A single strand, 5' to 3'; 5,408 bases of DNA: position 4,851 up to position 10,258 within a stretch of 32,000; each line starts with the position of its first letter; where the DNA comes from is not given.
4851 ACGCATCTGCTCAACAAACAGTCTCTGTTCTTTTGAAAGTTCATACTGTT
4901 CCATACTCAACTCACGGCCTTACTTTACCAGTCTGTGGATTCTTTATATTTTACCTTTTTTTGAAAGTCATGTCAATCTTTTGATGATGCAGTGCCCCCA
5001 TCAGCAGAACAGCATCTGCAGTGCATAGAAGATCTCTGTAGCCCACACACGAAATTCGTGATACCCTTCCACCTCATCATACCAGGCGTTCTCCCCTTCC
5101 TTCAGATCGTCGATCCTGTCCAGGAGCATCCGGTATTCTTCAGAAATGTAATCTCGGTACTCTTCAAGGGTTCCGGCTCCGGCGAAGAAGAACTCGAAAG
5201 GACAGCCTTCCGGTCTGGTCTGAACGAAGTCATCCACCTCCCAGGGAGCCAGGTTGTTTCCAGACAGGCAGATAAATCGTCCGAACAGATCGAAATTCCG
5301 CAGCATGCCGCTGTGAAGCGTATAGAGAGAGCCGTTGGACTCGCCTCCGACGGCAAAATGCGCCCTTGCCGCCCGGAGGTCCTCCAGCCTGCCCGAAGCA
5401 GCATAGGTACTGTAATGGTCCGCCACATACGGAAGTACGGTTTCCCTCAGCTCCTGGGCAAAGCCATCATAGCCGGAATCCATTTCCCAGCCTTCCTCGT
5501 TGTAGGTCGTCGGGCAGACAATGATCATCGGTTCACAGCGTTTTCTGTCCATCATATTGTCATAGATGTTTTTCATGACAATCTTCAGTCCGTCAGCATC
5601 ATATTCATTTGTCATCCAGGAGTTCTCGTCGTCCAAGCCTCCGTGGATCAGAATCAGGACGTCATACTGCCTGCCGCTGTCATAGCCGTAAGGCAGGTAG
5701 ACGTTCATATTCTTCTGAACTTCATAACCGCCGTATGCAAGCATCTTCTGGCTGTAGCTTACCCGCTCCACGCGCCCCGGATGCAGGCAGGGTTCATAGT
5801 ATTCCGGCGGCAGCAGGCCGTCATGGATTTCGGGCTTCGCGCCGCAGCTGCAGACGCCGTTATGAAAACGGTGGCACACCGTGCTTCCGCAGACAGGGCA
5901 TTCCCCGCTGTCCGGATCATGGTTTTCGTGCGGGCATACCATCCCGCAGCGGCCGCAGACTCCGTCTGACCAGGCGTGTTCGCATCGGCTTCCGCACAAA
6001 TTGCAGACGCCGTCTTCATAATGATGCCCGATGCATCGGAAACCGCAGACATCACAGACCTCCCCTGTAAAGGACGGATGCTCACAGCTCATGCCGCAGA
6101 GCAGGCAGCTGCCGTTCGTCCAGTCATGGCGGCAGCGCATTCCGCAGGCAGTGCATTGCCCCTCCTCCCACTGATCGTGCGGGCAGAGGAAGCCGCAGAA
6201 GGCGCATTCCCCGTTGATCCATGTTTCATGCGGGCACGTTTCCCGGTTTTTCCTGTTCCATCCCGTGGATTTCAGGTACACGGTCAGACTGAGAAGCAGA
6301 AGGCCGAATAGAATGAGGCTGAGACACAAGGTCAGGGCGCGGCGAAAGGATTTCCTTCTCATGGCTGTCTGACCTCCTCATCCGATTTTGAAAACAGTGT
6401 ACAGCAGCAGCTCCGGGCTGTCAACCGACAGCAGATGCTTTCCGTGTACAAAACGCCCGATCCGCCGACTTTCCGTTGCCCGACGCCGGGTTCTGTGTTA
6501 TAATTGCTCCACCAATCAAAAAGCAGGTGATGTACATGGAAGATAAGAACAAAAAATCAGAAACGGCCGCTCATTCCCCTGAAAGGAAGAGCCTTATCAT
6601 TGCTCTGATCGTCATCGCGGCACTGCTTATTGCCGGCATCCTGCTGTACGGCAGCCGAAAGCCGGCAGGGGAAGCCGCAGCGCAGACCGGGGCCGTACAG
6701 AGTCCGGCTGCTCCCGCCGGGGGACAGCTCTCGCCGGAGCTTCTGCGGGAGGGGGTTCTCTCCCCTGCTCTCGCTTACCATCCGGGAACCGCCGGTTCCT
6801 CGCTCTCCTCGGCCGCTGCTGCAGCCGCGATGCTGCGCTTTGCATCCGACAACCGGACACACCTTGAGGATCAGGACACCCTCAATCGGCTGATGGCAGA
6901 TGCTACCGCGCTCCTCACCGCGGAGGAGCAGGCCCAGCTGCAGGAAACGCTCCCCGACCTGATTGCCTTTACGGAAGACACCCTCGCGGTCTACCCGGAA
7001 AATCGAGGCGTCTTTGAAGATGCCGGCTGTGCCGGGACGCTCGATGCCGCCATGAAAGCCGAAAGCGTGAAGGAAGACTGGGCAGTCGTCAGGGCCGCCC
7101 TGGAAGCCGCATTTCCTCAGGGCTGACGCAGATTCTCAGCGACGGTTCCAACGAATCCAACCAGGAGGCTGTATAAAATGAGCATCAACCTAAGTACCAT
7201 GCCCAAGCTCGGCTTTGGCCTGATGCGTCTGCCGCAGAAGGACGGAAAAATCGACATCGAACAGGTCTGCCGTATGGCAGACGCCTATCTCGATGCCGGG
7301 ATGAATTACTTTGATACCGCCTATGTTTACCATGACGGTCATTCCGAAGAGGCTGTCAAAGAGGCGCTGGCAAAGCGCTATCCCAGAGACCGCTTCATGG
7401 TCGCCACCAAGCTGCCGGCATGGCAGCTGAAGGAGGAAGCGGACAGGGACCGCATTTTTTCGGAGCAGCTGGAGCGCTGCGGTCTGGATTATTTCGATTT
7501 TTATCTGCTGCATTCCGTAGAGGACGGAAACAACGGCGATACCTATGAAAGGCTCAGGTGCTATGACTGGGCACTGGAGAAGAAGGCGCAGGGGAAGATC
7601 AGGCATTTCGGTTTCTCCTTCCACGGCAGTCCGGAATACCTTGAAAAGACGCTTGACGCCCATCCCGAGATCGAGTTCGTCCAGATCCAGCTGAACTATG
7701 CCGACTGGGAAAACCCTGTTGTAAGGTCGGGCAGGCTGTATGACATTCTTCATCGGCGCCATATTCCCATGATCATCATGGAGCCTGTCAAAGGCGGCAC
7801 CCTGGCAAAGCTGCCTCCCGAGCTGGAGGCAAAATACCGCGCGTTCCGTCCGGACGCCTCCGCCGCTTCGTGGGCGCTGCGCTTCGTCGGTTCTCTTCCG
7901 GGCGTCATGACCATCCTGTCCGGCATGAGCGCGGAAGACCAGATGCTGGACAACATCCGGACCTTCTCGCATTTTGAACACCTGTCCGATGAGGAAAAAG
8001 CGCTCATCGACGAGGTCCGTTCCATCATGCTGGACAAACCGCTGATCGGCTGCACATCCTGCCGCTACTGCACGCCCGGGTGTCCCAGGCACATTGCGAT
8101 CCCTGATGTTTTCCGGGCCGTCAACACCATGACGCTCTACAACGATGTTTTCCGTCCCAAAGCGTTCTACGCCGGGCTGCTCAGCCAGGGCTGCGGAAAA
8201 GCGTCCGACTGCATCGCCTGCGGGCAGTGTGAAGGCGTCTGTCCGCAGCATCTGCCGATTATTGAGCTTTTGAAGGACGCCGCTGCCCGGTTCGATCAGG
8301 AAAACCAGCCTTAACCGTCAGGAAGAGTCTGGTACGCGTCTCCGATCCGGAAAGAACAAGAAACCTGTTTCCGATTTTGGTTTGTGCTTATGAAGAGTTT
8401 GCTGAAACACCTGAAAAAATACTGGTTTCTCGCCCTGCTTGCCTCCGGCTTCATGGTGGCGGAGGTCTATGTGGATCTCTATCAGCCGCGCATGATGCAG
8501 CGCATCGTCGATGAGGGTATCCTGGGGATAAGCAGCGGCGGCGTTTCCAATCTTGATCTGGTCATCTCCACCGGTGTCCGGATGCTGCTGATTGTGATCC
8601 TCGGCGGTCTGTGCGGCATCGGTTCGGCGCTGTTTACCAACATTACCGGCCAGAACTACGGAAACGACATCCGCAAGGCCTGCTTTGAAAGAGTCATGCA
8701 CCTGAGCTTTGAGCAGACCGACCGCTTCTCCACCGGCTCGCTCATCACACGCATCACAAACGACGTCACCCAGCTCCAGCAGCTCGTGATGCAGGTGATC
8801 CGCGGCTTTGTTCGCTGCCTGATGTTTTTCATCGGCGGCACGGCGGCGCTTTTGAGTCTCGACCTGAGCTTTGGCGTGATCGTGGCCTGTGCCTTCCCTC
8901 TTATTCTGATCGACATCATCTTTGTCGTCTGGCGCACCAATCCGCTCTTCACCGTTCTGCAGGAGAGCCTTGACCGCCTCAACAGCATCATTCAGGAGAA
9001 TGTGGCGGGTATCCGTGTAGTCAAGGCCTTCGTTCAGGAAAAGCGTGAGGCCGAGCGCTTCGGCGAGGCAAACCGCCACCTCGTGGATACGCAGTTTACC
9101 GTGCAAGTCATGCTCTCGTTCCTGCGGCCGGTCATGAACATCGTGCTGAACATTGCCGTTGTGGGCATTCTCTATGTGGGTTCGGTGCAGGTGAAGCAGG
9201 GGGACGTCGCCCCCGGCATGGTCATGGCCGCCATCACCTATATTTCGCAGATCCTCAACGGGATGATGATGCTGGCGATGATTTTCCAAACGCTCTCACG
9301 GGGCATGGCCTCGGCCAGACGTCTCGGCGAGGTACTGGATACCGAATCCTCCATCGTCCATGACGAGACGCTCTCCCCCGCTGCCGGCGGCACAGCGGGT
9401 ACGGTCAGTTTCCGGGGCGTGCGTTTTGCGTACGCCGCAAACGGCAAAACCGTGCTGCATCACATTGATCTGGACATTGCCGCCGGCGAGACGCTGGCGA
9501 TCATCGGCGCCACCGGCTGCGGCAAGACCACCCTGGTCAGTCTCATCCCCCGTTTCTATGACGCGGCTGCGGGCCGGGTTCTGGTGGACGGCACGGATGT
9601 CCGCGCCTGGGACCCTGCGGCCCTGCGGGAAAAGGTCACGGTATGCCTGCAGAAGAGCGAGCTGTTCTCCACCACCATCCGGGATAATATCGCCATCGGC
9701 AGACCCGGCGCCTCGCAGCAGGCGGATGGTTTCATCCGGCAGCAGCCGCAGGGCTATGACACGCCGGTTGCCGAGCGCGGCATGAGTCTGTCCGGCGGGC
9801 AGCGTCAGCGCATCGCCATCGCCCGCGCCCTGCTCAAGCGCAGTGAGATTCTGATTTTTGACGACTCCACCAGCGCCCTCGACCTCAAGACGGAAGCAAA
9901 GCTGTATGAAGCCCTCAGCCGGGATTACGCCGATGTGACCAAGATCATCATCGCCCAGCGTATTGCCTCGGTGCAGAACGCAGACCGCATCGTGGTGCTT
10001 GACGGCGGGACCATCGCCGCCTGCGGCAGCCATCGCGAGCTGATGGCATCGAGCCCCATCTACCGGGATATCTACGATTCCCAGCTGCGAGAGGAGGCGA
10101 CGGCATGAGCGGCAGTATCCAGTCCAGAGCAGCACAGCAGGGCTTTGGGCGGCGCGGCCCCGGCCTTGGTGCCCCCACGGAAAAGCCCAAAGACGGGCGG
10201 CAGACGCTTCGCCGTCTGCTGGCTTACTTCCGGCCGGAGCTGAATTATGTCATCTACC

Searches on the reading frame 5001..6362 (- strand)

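Call 27: search_protein_families(library=pfam, proteins=[window:5001-6362:-], max_evalue=0.001)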
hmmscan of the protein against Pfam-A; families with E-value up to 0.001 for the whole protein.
window:5001-6362:- (453 aa): 1 family
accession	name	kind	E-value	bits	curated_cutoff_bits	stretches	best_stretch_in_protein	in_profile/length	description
PF00756.26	Esterase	-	4.9e-08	33.5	22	1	218-374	9-157/251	Putative esterase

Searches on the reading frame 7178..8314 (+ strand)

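Call 27: search_protein_families(library=pfam, proteins=[window:7178-8314:+], max_evalue=0.001)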
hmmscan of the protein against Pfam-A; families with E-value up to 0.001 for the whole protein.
window:7178-8314:+ (378 aa): 8 families
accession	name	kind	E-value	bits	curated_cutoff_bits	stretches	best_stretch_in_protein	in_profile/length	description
PF00248.27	Aldo_ket_red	-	1.3e-43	149.6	24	1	10-280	1-289/291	Aldo/keto reductase family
PF13187.11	Fer4_9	-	4.8e-09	36.5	27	1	292-358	2-50/52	4Fe-4S dicluster domain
PF13534.11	Fer4_17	-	6.3e-09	36.7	22.2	1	292-359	2-60/61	4Fe-4S dicluster domain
PF13746.11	Fer4_18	-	8.3e-06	26.4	27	0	341-362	57-78/114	4Fe-4S dicluster domain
PF13237.11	Fer4_10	-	4.5e-05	23.7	25.5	0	342-357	6-21/53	4Fe-4S dicluster domain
PF12838.12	Fer4_7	-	5.9e-05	23.9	27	1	292-357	2-50/52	4Fe-4S dicluster domain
PF13183.11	Fer4_8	-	0.0003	21.7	27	0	291-358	4-67/68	4Fe-4S dicluster domain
PF00037.32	Fer4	-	0.00085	19.5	21.1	1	343-357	6-20/24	4Fe-4S binding domain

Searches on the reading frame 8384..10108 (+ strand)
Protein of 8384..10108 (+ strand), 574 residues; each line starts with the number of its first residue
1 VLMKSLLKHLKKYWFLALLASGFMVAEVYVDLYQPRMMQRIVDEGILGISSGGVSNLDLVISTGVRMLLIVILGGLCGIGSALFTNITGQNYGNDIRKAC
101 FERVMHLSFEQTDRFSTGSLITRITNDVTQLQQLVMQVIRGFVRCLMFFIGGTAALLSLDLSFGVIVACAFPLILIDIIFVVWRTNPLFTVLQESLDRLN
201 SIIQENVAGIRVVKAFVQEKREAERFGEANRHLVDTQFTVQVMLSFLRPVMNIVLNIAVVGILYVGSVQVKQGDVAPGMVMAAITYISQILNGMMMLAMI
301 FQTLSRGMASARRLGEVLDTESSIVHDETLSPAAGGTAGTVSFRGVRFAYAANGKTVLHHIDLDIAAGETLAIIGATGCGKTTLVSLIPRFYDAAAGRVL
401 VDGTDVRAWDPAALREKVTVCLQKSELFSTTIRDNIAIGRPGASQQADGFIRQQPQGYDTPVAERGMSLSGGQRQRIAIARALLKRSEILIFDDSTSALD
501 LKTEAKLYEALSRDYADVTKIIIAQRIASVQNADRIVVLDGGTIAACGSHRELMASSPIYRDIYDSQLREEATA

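Call 28: search_protein_families(library=pfam, proteins=[window:8384-10108:+], max_evalue=0.001)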
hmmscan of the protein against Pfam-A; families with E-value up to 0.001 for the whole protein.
window:8384-10108:+ (574 aa): 3 families
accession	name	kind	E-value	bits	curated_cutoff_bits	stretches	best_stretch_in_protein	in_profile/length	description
PF00664.28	ABC_membrane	-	8.7e-40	137.6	28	1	31-292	15-272/274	ABC transporter transmembrane region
PF00005.33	ABC_tran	-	1.2e-30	107.4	25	1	358-497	1-137/137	ABC transporter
PF02463.25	SMC_N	-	8.5e-05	22.5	40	0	468-537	136-209/220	RecF/RecN/SMC N terminal domain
